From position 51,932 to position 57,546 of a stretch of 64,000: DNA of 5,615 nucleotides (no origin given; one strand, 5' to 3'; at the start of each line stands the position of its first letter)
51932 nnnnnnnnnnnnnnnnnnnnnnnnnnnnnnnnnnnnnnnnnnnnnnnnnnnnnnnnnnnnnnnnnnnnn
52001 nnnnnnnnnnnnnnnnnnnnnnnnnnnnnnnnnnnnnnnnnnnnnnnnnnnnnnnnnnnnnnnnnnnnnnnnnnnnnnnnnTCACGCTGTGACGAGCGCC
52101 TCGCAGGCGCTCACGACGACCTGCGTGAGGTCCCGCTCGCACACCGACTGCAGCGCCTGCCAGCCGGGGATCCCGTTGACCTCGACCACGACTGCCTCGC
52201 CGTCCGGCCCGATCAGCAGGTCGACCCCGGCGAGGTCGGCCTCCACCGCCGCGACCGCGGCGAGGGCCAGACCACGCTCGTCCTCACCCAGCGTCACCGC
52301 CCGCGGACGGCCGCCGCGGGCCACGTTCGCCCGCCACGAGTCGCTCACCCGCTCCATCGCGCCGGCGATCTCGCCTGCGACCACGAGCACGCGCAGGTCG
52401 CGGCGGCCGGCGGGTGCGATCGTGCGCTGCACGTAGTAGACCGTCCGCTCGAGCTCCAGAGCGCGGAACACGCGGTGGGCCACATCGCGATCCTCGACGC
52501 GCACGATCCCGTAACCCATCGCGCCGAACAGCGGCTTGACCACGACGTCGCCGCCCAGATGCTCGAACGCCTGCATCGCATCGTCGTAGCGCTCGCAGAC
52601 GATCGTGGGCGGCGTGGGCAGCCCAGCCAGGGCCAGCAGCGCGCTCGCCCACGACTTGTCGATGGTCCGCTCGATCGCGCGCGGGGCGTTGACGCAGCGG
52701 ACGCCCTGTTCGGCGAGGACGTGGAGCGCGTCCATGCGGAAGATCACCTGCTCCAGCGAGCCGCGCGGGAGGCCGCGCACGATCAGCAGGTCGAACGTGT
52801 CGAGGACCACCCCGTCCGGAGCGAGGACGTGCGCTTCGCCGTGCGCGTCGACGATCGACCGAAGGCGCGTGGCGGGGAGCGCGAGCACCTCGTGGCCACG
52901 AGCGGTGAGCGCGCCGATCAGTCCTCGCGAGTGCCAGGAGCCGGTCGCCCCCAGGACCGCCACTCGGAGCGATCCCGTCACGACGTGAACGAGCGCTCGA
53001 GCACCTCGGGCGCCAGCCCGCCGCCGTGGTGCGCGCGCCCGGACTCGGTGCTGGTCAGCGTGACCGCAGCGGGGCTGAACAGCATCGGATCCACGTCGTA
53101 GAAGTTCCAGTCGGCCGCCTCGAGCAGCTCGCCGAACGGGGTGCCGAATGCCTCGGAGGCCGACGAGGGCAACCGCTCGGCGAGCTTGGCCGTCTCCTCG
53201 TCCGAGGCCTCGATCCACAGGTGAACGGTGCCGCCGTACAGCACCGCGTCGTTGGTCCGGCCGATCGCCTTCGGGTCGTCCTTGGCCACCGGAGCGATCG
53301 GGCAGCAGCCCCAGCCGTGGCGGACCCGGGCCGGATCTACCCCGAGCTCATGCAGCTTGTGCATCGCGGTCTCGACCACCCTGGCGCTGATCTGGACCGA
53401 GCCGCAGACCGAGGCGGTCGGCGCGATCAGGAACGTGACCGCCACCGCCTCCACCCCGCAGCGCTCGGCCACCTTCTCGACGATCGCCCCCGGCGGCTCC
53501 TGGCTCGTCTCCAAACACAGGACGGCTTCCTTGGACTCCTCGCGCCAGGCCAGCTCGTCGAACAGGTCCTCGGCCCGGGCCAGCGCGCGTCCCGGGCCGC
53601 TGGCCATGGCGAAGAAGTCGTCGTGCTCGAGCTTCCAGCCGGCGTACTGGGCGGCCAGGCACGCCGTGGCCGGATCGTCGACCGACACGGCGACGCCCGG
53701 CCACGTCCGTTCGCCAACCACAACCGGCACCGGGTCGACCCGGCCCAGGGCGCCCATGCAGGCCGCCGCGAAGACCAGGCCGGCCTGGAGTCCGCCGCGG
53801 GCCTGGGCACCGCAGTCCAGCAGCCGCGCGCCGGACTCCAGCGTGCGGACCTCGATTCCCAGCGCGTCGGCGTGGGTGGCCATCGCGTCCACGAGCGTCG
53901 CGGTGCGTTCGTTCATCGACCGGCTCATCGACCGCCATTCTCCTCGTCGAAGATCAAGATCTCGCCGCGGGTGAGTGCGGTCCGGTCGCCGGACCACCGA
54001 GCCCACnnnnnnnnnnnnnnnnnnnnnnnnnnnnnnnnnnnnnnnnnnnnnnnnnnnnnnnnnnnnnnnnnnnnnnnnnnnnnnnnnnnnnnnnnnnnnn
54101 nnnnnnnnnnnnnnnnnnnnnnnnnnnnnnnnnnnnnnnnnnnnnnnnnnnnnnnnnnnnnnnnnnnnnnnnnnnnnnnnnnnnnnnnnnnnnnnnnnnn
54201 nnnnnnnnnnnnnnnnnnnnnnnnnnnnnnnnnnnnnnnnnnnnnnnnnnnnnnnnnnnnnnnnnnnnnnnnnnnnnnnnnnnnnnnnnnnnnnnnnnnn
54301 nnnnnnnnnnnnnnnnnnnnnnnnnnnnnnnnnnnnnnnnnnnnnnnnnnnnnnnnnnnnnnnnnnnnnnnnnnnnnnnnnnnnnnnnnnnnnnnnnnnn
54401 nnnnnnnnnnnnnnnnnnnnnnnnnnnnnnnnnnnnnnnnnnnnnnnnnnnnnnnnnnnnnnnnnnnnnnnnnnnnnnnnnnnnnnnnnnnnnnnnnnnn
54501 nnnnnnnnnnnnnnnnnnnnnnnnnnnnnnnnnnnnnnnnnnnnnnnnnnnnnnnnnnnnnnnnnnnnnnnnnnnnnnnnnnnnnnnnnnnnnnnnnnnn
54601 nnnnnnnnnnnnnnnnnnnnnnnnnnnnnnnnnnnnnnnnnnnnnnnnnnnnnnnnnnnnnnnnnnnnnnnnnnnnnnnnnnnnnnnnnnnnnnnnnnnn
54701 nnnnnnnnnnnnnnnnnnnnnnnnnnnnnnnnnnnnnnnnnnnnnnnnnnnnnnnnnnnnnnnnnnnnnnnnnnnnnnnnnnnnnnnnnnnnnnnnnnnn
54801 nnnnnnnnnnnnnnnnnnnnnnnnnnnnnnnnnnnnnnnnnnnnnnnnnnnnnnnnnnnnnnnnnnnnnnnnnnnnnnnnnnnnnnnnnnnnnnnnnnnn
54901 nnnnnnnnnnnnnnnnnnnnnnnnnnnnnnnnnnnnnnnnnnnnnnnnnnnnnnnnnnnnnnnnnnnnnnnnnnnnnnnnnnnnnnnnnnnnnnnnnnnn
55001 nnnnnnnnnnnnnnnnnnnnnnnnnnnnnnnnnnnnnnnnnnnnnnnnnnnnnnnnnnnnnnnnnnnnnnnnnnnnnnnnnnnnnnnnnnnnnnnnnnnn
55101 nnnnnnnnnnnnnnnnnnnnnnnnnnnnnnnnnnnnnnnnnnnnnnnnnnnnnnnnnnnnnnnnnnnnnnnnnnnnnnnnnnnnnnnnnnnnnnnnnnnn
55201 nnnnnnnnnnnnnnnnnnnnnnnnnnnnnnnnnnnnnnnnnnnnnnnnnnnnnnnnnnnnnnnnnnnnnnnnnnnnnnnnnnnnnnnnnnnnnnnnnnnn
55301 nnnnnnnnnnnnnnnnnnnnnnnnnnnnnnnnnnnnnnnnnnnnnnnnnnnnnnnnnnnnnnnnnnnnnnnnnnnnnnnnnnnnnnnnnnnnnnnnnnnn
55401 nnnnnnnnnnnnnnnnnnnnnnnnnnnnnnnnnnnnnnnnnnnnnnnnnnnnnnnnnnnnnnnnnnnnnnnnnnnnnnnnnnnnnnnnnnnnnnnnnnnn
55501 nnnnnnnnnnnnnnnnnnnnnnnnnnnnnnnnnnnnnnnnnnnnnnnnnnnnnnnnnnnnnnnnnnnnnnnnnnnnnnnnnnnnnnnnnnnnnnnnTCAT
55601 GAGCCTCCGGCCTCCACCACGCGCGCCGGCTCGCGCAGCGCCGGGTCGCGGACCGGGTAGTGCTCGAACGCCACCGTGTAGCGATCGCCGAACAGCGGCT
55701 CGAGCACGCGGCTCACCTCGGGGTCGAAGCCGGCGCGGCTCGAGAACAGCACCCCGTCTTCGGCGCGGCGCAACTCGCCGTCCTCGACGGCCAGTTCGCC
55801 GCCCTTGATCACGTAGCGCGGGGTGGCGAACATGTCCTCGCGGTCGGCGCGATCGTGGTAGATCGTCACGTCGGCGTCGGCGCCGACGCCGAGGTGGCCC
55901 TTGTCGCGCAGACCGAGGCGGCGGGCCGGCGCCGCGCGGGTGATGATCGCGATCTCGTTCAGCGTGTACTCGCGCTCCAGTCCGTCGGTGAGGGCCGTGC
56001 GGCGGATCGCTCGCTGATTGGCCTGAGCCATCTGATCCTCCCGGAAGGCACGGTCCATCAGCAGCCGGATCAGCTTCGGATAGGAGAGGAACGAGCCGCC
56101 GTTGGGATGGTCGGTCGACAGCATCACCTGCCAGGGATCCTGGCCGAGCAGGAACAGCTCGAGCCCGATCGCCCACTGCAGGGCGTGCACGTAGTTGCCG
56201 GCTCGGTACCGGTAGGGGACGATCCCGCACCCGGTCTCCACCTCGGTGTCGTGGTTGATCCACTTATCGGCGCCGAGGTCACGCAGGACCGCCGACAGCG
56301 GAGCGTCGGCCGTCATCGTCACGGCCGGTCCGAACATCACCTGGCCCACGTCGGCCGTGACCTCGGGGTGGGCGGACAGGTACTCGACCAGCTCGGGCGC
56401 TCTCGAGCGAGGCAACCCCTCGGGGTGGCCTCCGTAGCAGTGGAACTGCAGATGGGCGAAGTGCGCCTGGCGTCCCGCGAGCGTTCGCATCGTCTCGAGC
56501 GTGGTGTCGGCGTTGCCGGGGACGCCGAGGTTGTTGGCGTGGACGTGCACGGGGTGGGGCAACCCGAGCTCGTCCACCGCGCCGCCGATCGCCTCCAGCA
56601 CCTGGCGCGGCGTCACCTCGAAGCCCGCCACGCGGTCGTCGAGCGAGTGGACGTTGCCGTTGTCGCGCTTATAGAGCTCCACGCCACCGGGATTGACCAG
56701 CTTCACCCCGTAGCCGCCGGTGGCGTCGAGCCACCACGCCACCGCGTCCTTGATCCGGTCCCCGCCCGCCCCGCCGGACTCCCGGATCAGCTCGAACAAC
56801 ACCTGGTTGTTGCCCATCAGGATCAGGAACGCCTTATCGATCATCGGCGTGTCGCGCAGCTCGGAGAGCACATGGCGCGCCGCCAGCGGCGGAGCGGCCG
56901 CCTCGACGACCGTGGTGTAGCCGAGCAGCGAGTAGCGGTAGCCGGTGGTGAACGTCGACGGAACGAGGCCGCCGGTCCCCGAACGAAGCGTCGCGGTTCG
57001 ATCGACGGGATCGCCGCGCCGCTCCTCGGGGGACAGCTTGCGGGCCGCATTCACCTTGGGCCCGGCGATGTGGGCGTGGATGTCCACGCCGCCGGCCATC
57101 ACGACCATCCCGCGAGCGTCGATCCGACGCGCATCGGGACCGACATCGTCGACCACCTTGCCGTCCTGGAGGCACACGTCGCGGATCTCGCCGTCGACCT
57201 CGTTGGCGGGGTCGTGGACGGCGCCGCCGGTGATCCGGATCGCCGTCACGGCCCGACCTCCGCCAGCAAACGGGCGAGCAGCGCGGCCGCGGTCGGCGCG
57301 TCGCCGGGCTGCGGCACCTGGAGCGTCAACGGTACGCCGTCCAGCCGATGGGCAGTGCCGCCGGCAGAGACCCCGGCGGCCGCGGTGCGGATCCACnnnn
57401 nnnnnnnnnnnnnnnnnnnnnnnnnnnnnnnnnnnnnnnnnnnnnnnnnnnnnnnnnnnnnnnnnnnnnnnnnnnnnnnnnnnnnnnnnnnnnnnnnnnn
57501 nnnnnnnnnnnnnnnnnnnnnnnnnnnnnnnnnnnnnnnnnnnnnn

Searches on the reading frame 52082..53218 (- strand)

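Call 73: search_protein_families(library=pfam, proteins=[window:52082-53218:-], max_evalue=0.00001)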
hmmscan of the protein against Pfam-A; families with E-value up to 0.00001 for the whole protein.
window:52082-53218:- (378 aa): 2 families
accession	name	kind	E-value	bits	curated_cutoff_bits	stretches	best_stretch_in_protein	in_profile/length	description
PF08443.16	RimK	-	8.5e-29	100.9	21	1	187-364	3-180/188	RimK-like ATP-grasp domain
PF02955.21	GSH-S_ATP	-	1.9e-14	53.9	23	1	202-324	12-138/175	Prokaryotic glutathione synthetase, ATP-grasp domain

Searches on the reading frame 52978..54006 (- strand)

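Call 73: search_protein_families(library=pfam, proteins=[window:52978-54006:-], max_evalue=0.00001)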
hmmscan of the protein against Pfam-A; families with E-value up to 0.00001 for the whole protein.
window:52978-54006:- (342 aa): 1 family
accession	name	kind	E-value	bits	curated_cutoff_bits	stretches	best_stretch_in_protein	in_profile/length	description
PF02289.21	MCH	-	8.8e-122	406.6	25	1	30-340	1-311/311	Cyclohydrolase (MCH)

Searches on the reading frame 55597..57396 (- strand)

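Call 73: search_protein_families(library=pfam, proteins=[window:55597-57396:-], max_evalue=0.00001)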
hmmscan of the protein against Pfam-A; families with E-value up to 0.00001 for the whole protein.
window:55597-57396:- (599 aa): 1 family
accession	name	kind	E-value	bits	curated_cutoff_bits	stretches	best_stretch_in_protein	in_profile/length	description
PF07969.17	Amidohydro_3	-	2e-50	173.1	29.7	1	92-535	3-470/472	Amidohydrolase family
